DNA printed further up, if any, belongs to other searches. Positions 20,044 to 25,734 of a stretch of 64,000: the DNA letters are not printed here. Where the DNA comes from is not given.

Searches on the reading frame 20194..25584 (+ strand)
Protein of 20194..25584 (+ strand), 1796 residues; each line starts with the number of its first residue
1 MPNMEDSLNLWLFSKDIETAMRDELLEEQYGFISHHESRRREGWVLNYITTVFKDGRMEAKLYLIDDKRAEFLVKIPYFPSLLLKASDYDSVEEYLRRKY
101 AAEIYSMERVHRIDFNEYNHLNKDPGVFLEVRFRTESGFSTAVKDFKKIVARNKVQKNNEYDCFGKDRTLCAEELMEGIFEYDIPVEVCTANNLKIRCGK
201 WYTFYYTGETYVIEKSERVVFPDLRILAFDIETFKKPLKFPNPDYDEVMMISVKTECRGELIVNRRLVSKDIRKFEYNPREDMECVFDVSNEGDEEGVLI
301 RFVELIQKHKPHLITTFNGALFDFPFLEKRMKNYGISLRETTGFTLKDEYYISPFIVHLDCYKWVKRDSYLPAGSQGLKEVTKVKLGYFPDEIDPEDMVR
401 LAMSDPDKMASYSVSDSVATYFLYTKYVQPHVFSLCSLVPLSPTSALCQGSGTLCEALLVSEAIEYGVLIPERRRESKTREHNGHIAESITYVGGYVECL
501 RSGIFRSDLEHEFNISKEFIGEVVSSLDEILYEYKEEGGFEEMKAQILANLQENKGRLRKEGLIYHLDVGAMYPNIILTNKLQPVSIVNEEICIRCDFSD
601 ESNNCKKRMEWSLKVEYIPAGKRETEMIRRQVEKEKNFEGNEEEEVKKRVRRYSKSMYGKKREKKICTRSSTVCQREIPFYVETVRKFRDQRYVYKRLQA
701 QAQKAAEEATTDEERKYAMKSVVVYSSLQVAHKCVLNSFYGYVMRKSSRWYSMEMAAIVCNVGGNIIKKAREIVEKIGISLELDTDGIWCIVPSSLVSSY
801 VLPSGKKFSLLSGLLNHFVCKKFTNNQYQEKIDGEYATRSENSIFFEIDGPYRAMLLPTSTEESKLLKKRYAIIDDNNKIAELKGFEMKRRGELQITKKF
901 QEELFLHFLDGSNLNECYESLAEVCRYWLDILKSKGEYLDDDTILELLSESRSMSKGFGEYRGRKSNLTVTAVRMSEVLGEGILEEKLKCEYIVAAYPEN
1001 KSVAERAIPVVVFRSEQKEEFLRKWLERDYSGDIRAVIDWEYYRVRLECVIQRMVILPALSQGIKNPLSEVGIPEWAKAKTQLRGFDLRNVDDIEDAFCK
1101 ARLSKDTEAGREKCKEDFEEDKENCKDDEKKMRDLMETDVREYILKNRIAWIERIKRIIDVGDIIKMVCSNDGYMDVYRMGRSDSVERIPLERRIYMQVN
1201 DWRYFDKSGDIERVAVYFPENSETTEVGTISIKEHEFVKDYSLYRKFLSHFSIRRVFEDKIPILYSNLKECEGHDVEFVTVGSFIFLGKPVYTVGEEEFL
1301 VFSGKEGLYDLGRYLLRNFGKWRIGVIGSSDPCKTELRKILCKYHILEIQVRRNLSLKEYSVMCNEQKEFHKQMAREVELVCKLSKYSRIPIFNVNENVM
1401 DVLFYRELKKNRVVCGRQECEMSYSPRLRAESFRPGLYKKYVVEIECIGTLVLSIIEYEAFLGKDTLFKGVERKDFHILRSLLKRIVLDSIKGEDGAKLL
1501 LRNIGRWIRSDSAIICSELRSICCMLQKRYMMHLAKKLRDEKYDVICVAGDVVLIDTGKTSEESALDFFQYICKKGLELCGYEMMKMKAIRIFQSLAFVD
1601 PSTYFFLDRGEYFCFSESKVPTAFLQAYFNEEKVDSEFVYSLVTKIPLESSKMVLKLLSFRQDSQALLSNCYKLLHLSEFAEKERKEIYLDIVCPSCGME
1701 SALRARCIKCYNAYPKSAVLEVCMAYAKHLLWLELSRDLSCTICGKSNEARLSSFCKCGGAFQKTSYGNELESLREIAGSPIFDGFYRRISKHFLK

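Call 27: search_protein_families(library=pfam, proteins=[window:20194-25584:+], max_evalue=0.001)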
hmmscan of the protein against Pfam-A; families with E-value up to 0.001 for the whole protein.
window:20194-25584:+ (1796 aa): 7 families
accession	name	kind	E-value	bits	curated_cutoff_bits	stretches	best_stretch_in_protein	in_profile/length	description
PF22634.1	POL2_thumb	-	8.4e-62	208.7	27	1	890-1062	1-178/178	DNA polymerase epsilon catalytic subunit A, thumb domain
PF03104.25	DNA_pol_B_exo1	-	2.6e-36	125.7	23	1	179-381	3-242/242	DNA polymerase family B, exonuclease domain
PF08490.17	DUF1744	-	1.8e-17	63.5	27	1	1472-1604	263-396/399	Domain of unknown function (DUF1744)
PF00136.26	DNA_pol_B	-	4.7e-13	49.2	23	1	722-1014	147-427/453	DNA polymerase family B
PF10108.15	DNA_pol_B_exo2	-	2.7e-06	27.7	24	1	288-428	29-174/213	Predicted 3'-5' exonuclease related to the exonuclease domain of PolB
PF13482.12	RNase_H_2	-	3.3e-06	27.6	22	1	293-391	42-118/165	RNase_H superfamily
PF22912.2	zf-DPOE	-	2.9e-05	24.5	21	1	1737-1771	3-37/58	Zinc finger domain of DNA polymerase-epsilon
